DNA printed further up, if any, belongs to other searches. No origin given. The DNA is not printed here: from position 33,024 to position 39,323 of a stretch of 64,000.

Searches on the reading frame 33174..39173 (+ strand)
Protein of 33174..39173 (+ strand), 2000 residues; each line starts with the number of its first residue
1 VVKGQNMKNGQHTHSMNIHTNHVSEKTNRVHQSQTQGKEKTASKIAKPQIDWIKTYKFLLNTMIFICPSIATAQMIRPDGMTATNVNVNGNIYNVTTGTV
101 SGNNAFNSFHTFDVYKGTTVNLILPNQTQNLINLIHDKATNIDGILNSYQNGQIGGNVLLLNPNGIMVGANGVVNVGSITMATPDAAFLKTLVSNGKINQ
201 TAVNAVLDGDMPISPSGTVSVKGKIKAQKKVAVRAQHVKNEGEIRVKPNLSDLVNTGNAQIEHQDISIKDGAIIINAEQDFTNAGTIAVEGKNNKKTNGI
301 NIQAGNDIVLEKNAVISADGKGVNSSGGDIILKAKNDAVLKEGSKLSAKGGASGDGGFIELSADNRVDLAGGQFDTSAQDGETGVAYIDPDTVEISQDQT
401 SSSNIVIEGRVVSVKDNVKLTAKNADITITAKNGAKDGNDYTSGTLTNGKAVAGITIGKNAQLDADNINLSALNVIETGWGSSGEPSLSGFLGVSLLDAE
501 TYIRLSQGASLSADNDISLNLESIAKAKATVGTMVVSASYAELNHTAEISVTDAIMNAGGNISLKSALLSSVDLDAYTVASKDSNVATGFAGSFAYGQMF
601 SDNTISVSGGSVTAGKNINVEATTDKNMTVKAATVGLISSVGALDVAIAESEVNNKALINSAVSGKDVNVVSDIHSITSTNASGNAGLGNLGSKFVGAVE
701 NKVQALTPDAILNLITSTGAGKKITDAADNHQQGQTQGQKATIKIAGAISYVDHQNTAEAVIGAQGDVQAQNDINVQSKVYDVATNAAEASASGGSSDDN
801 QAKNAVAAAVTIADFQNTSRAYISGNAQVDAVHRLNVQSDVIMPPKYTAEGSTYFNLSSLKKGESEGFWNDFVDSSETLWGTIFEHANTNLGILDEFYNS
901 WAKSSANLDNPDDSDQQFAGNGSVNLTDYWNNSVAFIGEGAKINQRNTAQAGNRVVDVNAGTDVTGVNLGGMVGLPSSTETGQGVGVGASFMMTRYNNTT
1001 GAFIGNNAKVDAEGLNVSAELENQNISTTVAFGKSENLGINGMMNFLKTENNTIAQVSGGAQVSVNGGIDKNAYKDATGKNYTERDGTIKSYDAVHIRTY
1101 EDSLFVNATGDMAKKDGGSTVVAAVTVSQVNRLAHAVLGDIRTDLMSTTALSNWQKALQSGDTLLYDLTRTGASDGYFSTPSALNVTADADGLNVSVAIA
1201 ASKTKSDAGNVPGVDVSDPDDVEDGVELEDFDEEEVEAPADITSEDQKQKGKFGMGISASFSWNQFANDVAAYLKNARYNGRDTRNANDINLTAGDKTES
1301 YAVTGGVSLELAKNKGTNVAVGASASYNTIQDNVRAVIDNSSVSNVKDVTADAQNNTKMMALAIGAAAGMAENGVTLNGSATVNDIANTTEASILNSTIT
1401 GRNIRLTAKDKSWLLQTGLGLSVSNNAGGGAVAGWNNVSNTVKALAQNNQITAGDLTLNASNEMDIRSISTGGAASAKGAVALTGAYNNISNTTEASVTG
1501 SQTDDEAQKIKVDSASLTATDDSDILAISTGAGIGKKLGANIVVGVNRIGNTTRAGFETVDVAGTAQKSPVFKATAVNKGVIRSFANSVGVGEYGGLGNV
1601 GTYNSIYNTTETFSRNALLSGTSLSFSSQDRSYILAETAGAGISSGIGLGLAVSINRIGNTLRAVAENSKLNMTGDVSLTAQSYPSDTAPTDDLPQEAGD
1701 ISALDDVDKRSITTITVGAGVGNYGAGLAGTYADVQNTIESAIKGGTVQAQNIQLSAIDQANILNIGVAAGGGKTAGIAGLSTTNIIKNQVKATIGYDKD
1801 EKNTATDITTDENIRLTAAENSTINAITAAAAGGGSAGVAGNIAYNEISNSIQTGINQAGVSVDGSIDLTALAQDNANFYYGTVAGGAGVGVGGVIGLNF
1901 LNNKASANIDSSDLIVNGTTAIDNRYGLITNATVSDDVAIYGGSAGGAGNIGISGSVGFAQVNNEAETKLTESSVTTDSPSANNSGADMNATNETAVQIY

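Call 83: search_protein_families(library=pfam, proteins=[window:33174-39173:+], max_evalue=0.0001)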
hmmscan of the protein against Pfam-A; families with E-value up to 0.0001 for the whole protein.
window:33174-39173:+ (2000 aa): 1 family
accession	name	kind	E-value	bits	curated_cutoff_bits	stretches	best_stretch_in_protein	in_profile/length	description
PF05860.19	TPS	-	1.5e-17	64.8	33.5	1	75-330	2-250/252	TPS secretion domain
